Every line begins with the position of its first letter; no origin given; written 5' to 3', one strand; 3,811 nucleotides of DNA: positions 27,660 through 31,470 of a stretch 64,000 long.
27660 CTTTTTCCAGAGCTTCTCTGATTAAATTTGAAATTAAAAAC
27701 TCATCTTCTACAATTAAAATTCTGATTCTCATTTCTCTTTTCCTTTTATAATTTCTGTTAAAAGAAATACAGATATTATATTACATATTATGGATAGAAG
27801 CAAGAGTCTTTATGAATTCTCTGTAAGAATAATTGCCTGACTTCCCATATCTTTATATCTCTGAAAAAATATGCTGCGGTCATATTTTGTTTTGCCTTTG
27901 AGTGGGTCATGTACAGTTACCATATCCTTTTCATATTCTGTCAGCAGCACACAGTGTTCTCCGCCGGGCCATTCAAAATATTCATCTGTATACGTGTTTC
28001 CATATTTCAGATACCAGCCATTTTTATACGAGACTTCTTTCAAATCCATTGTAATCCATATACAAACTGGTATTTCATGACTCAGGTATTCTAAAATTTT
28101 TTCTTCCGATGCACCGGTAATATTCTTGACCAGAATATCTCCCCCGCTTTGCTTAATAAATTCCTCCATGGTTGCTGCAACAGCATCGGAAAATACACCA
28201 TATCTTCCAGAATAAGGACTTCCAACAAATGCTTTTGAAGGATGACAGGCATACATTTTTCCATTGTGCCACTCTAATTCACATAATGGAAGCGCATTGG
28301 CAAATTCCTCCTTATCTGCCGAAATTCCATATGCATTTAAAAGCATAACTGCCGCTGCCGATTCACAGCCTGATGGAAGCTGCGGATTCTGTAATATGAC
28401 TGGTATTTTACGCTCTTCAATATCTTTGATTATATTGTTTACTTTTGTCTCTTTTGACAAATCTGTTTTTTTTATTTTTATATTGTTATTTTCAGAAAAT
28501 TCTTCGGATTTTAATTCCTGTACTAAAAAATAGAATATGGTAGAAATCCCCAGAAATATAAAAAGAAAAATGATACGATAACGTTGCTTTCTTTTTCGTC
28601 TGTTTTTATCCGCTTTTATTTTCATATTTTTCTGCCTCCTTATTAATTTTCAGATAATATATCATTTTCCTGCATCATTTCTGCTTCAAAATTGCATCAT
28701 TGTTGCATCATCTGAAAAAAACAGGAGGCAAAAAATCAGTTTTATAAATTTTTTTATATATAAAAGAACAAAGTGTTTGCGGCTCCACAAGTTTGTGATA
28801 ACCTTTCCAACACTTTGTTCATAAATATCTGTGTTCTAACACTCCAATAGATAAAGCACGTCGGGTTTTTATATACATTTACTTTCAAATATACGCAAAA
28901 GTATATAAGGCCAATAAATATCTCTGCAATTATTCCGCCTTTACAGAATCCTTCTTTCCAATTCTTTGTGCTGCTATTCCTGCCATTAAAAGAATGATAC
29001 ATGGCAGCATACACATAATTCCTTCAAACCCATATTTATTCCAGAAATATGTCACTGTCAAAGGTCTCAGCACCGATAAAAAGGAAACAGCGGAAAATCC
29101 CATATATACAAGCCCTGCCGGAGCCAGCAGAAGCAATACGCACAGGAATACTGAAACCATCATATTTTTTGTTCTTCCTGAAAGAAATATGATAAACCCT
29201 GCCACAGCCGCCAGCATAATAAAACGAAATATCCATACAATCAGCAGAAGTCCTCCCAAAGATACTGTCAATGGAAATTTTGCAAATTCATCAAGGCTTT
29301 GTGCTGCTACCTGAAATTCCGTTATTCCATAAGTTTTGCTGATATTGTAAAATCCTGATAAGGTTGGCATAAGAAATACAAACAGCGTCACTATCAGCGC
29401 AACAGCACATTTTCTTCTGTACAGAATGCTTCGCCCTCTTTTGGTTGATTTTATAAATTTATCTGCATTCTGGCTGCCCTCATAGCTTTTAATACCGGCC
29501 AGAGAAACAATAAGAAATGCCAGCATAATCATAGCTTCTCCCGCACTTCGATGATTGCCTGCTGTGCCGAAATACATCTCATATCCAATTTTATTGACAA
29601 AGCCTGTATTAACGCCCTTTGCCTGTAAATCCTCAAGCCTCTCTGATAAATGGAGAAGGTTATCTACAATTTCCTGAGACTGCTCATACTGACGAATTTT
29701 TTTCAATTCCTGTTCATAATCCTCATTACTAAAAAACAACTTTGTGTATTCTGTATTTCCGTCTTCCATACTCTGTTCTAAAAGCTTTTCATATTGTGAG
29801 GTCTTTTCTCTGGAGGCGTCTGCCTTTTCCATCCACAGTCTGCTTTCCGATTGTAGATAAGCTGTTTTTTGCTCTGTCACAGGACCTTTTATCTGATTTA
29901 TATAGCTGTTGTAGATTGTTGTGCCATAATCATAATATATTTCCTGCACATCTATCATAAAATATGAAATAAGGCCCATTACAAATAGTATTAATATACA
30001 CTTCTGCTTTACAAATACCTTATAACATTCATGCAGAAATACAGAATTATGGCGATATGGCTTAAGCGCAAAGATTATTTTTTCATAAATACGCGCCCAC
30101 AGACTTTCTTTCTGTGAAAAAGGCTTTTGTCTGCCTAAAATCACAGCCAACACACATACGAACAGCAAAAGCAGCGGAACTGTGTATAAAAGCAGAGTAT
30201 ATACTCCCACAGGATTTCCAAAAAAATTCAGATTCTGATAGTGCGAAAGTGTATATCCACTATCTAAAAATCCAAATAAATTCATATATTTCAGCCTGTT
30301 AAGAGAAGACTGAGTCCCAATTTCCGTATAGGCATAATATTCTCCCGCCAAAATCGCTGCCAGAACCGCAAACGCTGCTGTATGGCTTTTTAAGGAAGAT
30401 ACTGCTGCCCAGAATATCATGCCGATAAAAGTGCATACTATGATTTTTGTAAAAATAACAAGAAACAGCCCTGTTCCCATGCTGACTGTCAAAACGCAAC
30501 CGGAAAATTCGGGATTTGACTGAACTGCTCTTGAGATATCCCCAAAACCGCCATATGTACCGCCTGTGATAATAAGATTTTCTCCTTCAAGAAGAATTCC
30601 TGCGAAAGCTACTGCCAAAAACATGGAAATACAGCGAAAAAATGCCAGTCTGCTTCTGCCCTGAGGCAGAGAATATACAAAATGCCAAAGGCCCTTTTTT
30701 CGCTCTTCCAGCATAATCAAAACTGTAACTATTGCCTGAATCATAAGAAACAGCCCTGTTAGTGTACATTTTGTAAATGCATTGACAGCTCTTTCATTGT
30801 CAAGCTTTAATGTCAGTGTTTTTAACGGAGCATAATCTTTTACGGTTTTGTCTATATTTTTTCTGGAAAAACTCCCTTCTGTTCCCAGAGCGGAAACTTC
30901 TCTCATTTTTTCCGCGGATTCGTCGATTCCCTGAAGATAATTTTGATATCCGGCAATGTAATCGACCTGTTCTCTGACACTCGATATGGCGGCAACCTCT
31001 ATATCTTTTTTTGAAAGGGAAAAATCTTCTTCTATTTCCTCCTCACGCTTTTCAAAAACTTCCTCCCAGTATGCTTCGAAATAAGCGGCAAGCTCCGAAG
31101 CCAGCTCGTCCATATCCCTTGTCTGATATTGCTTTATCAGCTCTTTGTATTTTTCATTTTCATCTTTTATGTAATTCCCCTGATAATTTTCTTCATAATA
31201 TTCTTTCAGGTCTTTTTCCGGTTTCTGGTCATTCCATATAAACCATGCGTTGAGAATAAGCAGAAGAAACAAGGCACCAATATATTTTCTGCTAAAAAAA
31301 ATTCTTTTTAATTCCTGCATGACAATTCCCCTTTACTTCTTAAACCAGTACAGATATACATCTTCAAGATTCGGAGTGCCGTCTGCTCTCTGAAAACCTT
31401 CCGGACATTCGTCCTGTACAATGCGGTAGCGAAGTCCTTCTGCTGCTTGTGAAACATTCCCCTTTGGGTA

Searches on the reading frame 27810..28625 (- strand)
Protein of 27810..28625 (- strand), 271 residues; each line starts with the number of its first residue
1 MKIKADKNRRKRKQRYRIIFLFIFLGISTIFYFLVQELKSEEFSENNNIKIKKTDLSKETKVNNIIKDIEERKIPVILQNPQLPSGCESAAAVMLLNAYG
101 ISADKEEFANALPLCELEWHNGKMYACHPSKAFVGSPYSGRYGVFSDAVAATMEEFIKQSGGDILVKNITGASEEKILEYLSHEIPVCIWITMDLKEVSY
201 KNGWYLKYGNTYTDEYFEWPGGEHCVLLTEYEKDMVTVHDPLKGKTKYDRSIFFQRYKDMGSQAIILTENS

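Call 51: search_protein_families(library=pfam, max_evalue=1, proteins=[window:27810-28625:-])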
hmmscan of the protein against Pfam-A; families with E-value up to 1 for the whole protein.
window:27810-28625:- (271 aa): 3 families
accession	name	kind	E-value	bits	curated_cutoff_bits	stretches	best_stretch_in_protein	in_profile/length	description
PF13529.12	Peptidase_C39_2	-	8.1e-21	75.5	24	1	73-241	2-142/143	Peptidase_C39 like family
PF03412.21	Peptidase_C39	-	2.8e-05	24.4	22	1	223-259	87-123/133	Peptidase C39 family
PF06738.18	ThrE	-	0.14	12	26.3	1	24-76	39-89/241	Putative threonine/serine exporter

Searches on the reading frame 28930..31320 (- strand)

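Call 51: search_protein_families(library=pfam, max_evalue=1, proteins=[window:28930-31320:-])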
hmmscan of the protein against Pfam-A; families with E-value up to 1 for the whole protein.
window:28930-31320:- (796 aa): 1 family
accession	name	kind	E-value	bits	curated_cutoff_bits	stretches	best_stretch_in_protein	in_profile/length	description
PF19486.4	DUF6022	-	0.21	11.9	25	1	62-101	3-42/155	Family of unknown function (DUF6022)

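Call 68: search_protein_families(library=padloc, max_evalue=0.01, proteins=[window:28930-31320:-])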
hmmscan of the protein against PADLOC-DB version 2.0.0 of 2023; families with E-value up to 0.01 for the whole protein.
window:28930-31320:- (796 aa): 1 family
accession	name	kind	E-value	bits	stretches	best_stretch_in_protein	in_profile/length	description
PDLC01104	Cas9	-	0.0021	16.1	1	6-189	36-117/174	Cas9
